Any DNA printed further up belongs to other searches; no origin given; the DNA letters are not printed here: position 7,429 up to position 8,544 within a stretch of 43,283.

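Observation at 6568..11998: Tightly coupled six-gene operon: class I LysRS, degenerate AlaRS core, MccF-like S66 peptidase, SAM methyltransferase, two Dcd-like proteins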

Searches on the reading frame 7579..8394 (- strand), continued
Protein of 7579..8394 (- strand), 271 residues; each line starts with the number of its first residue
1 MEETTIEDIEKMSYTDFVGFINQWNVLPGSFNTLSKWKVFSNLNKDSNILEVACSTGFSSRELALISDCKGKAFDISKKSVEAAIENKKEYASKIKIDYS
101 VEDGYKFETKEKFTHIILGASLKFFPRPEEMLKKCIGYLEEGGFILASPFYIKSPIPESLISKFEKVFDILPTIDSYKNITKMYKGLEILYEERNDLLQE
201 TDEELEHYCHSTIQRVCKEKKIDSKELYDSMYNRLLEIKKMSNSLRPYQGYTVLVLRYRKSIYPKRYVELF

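Call 43: search_protein_families(library=ncbifam, proteins=[L012:2469-5093:-, L015:1439-4063:-, L063:6913-8577:+, L072:4596-6098:+, L008:9858-10976:+, L010:5130-6092:-, L006:6665-7987:+, L006:12623-13387:+, L006:10049-11230:+, L006:11227-12522:+], max_evalue=0.00001)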
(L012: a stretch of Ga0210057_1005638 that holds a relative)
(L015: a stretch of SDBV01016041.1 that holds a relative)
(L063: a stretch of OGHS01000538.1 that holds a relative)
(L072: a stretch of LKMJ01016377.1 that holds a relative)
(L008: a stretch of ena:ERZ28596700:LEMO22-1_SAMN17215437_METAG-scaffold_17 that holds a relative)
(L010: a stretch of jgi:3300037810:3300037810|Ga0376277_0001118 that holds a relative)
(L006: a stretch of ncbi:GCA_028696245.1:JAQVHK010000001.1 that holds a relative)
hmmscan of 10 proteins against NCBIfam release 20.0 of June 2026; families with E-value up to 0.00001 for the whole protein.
L012:2469-5093:- (874 aa): 15 families
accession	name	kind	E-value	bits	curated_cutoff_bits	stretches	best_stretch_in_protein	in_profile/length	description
NF008957.0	PRK12300.1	subfamily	1.4e-141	473.4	677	1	3-781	32-794/946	leucine--tRNA ligase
TIGR00395.1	leuS_arch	equivalog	5.2e-119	398.7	648.5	1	6-794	27-795/938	leucine--tRNA ligase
TIGR00422.1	valS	equivalog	6.9e-43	146.7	612.1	3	6-226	35-234/863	valine--tRNA ligase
TIGR00396.1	leuS_bact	equivalog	4e-36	124.5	548.4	2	205-393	241-404/843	leucine--tRNA ligase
NF009687.0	PRK13208.1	equivalog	3.5e-34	118.1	738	3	14-226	48-233/801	valine--tRNA ligase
NF004349.1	PRK05729.1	equivalog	1.3e-27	96.4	704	2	598-791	513-709/860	valine--tRNA ligase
TIGR00392.1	ileS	equivalog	1.1e-23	83.5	621.4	2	16-311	48-341/861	isoleucine--tRNA ligase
NF011492.0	PRK14900.1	equivalog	1.9e-22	79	1783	1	598-791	529-730/1044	valine--tRNA ligase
TIGR00398.1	metG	equivalog_domain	5e-17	61.8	336.35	1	563-767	294-499/530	methionine--tRNA ligase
NF008900.0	PRK12267.1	equivalog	3.5e-15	55.5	598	0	2-62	4-62/648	methionine--tRNA ligase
NF001100.0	PRK00133.1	equivalog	1.2e-12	47.2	587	0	567-723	301-443/676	methionine--tRNA ligase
NF000540.1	alt_ValS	exception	1.5e-10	39.7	900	0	14-141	43-174/827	valine--tRNA ligase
NF000258.1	MupB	exception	5.6e-09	34.4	1900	1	14-312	43-327/1033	mupirocin-resistant isoleucine--tRNA ligase MupB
NF008860.0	PRK11893.2-2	equivalog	3.5e-07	29.5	761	0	18-71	15-68/583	methionine--tRNA ligase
NF000257.1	MupA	exception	8.3e-07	27.1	1900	0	546-732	530-710/1024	mupirocin-resistant isoleucine--tRNA ligase MupA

L015:1439-4063:- (874 aa): 16 families
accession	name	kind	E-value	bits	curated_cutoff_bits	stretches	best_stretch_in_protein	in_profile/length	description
NF008957.0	PRK12300.1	subfamily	1.5e-143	479.9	677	1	5-776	34-787/946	leucine--tRNA ligase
TIGR00395.1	leuS_arch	equivalog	4e-117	392.5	648.5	1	6-818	27-821/938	leucine--tRNA ligase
TIGR00422.1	valS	equivalog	1.6e-38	132.3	612.1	2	6-225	35-233/863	valine--tRNA ligase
TIGR00396.1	leuS_bact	equivalog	7.7e-36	123.5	548.4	1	200-351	236-385/843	leucine--tRNA ligase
NF009687.0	PRK13208.1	equivalog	7.8e-31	107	738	2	14-226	48-233/801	valine--tRNA ligase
TIGR00392.1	ileS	equivalog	1.5e-27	96.2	621.4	2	16-320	48-351/861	isoleucine--tRNA ligase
NF004349.1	PRK05729.1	equivalog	8e-24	83.9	704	2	598-772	513-686/860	valine--tRNA ligase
TIGR00398.1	metG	equivalog_domain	1.3e-19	70.4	336.35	1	565-740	296-460/530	methionine--tRNA ligase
NF011492.0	PRK14900.1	equivalog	1.5e-18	66.2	1783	1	598-791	529-730/1044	valine--tRNA ligase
NF001100.0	PRK00133.1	equivalog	2.7e-14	52.6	587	1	567-738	301-458/676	methionine--tRNA ligase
NF008900.0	PRK12267.1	equivalog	1.8e-13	49.9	598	0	554-738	254-430/648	methionine--tRNA ligase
NF000257.1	MupA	exception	1.2e-12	46.4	1900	1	546-736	530-714/1024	mupirocin-resistant isoleucine--tRNA ligase MupA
NF000258.1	MupB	exception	1.5e-12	46.2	1900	1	14-314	43-329/1033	mupirocin-resistant isoleucine--tRNA ligase MupB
NF000540.1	alt_ValS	exception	1.8e-10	39.4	900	0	14-53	43-82/827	valine--tRNA ligase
NF008859.0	PRK11893.2-1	equivalog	1.8e-06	27.2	553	0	5-45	4-44/498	methionine--tRNA ligase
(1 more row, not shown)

L063:6913-8577:+ (554 aa): 2 families
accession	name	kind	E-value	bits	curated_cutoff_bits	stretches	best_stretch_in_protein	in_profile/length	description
NF001968.0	PRK00750.1-2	equivalog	7.8e-241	800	648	1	14-532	7-524/528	lysine--tRNA ligase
TIGR00467.1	lysS_arch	equivalog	1.8e-57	195.1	147.55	1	47-530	23-514/515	lysine--tRNA ligase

L072:4596-6098:+ (500 aa): 2 families
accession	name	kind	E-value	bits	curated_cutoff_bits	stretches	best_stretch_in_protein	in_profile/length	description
TIGR00467.1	lysS_arch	equivalog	5e-40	137.5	147.55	1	10-484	17-499/515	lysine--tRNA ligase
NF001968.0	PRK00750.1-2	equivalog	2.6e-09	36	648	1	65-483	96-506/528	lysine--tRNA ligase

L008:9858-10976:+ (372 aa): 1 family
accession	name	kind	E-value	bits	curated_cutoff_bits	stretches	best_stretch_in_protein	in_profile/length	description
TIGR04055.1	rSAM_NirJ2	equivalog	4.9e-07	29.6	500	1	72-269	28-220/326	putative heme d1 biosynthesis radical SAM protein NirJ2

L010:5130-6092:- (320 aa): 0 families

L006:6665-7987:+ (440 aa): 6 families
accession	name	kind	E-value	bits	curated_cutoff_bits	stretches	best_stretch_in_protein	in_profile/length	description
TIGR01048.1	lysA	equivalog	2.9e-43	148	297.9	2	40-266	14-249/417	diaminopimelate decarboxylase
TIGR03099.1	dCO2ase_PEP1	hypoth_equivalog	8.6e-29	100.8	478.45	1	45-259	18-238/398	pyridoxal-dependent decarboxylase, exosortase A system-associated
NF041039.1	FslC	exception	3.2e-23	82.2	500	1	37-256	12-241/418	rhizoferrin biosystnesis N-citrylornithine decarboxylase FslC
NF006515.0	PRK08961.1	equivalog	2.1e-17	62.4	802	1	41-263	494-713/861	bifunctional aspartate kinase/diaminopimelate decarboxylase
NF052544.1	OrLyDeCDokD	equivalog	1.3e-14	53.7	700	1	38-215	29-215/461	ornithine/lysine decarboxylase DokD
TIGR01047.1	nspC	equivalog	3.4e-13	48.8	409.05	1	50-259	2-205/380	carboxynorspermidine decarboxylase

L006:12623-13387:+ (254 aa): 38 families (the best 25 are shown)
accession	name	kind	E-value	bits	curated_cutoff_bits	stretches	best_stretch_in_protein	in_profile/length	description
TIGR02072.1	BioC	equivalog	5e-18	65.8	184.95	1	44-149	32-134/244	malonyl-ACP O-methyltransferase BioC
TIGR01983.1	UbiG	equivalog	1.3e-17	63.9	102.95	1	43-148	46-152/228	bifunctional 2-polyprenyl-6-hydroxyphenol methylase/3-demethylubiquinol 3-O-methyltransferase UbiG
NF040539.1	AST_met_ArsM_2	exception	1.5e-16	61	240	1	5-152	18-167/262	putative arsinothricin biosynthesis methyltransferase ArsM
NF001244.0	PRK00216.1-5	equivalog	1.5e-15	57.2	216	1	2-146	7-152/236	bifunctional demethylmenaquinone methyltransferase/2-methoxy-6-polyprenyl-1,4-benzoquinol methylase UbiE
TIGR02021.1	BchM-ChlM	equivalog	6.6e-15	55.1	158.9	1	28-180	34-188/218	magnesium protoporphyrin IX methyltransferase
NF043040.1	corrin_prot_MT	hypoth_equivalog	1.2e-13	51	180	1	46-146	41-146/216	corrinoid protein-associated methyltransferase CpaM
TIGR01934.1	MenG_MenH_UbiE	subfamily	1.8e-13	50.3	158.35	1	40-146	33-140/223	ubiquinone/menaquinone biosynthesis methyltransferase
NF041820.1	daptide_MTase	equivalog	1.1e-12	47.9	175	1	44-151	35-146/243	daptide-type RiPP biosynthesis methyltransferase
NF045667.1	MTase_DVU1556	equivalog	1.8e-12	47.2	155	1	32-148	8-120/213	DVU_1556 family methyltransferase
NF007610.0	PRK10258.1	equivalog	2.3e-11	43.5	342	1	39-148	35-139/251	malonyl-ACP O-methyltransferase BioC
NF045823.1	PthPhpthDimycoMt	equivalog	3e-11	43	300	1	44-148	64-167/256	phthiotriol/phenolphthiotriol dimycocerosates methyltransferase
NF001241.0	PRK00216.1-2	equivalog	4.5e-11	42.8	327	1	41-147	46-147/231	demethylmenaquinone methyltransferase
NF008823.0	PRK11873.1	subfamily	7.2e-11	42.1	263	1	46-148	77-182/272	arsenite methyltransferase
NF001243.0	PRK00216.1-4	equivalog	3.7e-10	39.5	235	1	38-146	39-150/237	demethylmenaquinone methyltransferase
NF041537.1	ArsM_AhpD_UU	exception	8.7e-10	37.9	510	1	45-147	74-180/345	arsenite methyltransferase/AhpD domain selenoprotein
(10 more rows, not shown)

L006:10049-11230:+ (393 aa): 3 families
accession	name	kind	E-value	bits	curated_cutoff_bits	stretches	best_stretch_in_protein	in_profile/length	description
TIGR00344.1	alaS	equivalog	1.8e-51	175.4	457.05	1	7-387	1-402/847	alanine--tRNA ligase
NF002436.0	PRK01584.1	equivalog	3e-30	105.3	529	1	5-363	3-376/595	alanine--tRNA ligase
TIGR03683.1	A-tRNA_syn_arch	equivalog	6.6e-12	44.5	744.7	1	270-385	333-454/902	alanine--tRNA ligase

L006:11227-12522:+ (431 aa): 3 families
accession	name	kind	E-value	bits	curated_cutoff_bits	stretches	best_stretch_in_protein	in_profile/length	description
TIGR00344.1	alaS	equivalog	2.2e-130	436.5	457.05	1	5-430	1-427/847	alanine--tRNA ligase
NF002436.0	PRK01584.1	equivalog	4.6e-125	418.4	529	1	1-430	1-435/595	alanine--tRNA ligase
TIGR03683.1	A-tRNA_syn_arch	equivalog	5.5e-39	134.1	744.7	2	265-415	318-466/902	alanine--tRNA ligase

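Call 44: search_protein_families(library=pfam, proteins=[L008:9858-10976:+, L010:5130-6092:-, L008:6922-8004:+, L010:2662-3792:+, L006:10049-11230:+, L006:11227-12522:+, L063:6913-8577:+, L012:5189-6157:+], max_evalue=0.001)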
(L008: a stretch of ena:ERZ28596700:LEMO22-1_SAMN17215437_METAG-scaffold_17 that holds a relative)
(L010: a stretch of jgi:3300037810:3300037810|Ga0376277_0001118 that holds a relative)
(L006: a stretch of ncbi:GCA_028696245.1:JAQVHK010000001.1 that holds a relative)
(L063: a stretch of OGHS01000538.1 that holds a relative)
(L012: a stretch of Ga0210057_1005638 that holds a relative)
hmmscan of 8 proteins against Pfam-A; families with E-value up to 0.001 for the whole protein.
L008:9858-10976:+ (372 aa): 0 families

L010:5130-6092:- (320 aa): 0 families

L008:6922-8004:+ (360 aa): 1 family
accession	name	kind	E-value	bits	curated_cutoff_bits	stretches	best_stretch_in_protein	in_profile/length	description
PF01411.24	tRNA-synt_2c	-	2.6e-11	43.2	30.3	1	10-145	2-144/552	tRNA synthetases class II (A)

L010:2662-3792:+ (376 aa): 1 family
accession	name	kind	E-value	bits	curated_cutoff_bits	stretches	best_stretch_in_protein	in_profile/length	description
PF01411.24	tRNA-synt_2c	-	3e-10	39.7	30.3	1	11-132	2-129/552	tRNA synthetases class II (A)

L006:10049-11230:+ (393 aa): 1 family
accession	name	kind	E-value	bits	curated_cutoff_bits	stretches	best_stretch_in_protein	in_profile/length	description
PF01411.24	tRNA-synt_2c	-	8.6e-53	180.1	30.3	1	7-388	1-405/552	tRNA synthetases class II (A)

L006:11227-12522:+ (431 aa): 1 family
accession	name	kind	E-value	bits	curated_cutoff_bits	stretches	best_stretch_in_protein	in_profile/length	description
PF01411.24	tRNA-synt_2c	-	8.6e-132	440.9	30.3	1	5-430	1-429/552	tRNA synthetases class II (A)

L063:6913-8577:+ (554 aa): 1 family
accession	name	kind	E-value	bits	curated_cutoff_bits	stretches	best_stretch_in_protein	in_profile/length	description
PF01921.24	tRNA-synt_1f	-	9.8e-127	423.2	27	1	21-372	2-358/360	tRNA synthetases class I (K)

L012:5189-6157:+ (322 aa): 1 family
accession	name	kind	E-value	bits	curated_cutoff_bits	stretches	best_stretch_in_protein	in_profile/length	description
PF01411.24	tRNA-synt_2c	-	4.5e-10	39.1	30.3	1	14-143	1-130/552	tRNA synthetases class II (A)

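Call 51: search_protein_families(library=pfam, proteins=[L048:11986-13434:+, L048:13537-14667:-, L021:4954-7512:+, L021:2554-4458:+, L065:11826-13043:+, L068:11924-13156:+, L062:7114-8409:-, L057:7694-8887:-, L073:5118-6614:+, L020:6964-7407:+], max_evalue=0.001)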
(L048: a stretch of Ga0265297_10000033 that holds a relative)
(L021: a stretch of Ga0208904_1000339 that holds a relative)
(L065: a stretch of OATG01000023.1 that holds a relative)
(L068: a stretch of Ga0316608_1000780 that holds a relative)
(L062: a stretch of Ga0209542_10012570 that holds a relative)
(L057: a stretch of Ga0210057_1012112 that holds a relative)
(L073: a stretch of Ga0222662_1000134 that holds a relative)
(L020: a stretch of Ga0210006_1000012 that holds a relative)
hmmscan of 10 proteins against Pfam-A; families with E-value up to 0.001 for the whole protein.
L048:11986-13434:+ (482 aa): 2 families
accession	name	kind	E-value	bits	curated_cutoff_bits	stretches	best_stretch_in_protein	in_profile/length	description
PF00152.25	tRNA-synt_2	-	2.6e-46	158.5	25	1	153-480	6-305/308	tRNA synthetases class II (D, K and N)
PF01409.25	tRNA-synt_2d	-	1.1e-05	25.5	19.8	0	452-476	211-235/246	tRNA synthetases class II core domain (F)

L048:13537-14667:- (376 aa): 1 family
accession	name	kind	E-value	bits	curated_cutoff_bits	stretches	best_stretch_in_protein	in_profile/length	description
PF01409.25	tRNA-synt_2d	-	1.9e-36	126.3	19.8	1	38-262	18-246/246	tRNA synthetases class II core domain (F)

L021:4954-7512:+ (852 aa): 2 families
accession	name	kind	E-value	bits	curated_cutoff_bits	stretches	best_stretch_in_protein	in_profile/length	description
PF00521.26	DNA_topoisoIV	-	1.1e-151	506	31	1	68-507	1-431/432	DNA gyrase/topoisomerase IV, subunit A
PF03989.18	DNA_gyraseA_C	-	1.4e-72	239.4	27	6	796-842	1-47/48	DNA gyrase C-terminal domain, beta-propeller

L021:2554-4458:+ (634 aa): 5 families
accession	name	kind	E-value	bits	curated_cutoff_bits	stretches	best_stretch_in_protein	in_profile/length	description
PF00204.31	DNA_gyraseB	-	9.1e-59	198.2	27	1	224-392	1-172/173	DNA gyrase B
PF00986.26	DNA_gyraseB_C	-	4.4e-28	97.7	29.8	1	564-624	3-63/63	DNA gyrase B subunit, carboxyl terminus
PF01751.28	Toprim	-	5.1e-20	71.9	23.1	1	422-531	1-93/96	Toprim domain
PF02518.31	HATPase_c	-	2.6e-15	57.3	26.4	1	32-150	2-94/111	Histidine kinase-, DNA gyrase B-, and HSP90-like ATPase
PF13589.12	HATPase_c_3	-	1.2e-05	25.8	25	1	37-143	4-101/137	Histidine kinase-, DNA gyrase B-, and HSP90-like ATPase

L065:11826-13043:+ (405 aa): 1 family
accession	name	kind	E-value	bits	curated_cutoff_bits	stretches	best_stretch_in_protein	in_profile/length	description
PF02784.22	Orn_Arg_deC_N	-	5e-14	52.7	23.4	1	26-274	3-247/247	Pyridoxal-dependent decarboxylase, pyridoxal binding domain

L068:11924-13156:+ (410 aa): 1 family
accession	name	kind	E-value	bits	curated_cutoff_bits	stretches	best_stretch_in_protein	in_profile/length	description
PF04055.27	Radical_SAM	-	4.4e-17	63.2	29.5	1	181-343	3-166/166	Radical SAM superfamily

L062:7114-8409:- (431 aa): 3 families
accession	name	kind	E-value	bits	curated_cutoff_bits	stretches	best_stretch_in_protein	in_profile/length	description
PF00239.26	Resolvase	-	7.5e-22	78.4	23.3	1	15-158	3-141/145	Resolvase, N terminal domain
PF07508.19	Recombinase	-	4.4e-11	43.4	21.1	1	189-275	4-100/102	Recombinase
PF13408.12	Zn_ribbon_recom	-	1.8e-08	35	25.3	1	289-344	2-51/58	Recombinase zinc beta ribbon domain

L057:7694-8887:- (397 aa): 1 family
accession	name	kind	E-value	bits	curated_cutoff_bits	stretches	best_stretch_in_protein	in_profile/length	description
PF01933.23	CofD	-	3.1e-85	286.3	30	1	71-337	1-268/290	2-phospho-L-lactate transferase CofD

L073:5118-6614:+ (498 aa): 2 families
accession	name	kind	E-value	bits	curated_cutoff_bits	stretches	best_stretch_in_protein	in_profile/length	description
PF00291.31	PALP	-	2.7e-46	158.7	35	1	32-311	7-291/295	Pyridoxal-phosphate dependent enzyme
PF00581.25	Rhodanese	-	6.9e-14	52.6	22.2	1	392-478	15-101/102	Rhodanese-like domain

L020:6964-7407:+ (147 aa): 2 families
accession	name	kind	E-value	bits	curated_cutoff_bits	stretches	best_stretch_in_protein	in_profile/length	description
PF00293.34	NUDIX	-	1.5e-17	64.3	21.1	1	8-118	5-122/134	NUDIX domain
PF14815.12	NUDIX_4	-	2.4e-05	24.5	35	1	30-119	24-103/113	NUDIX domain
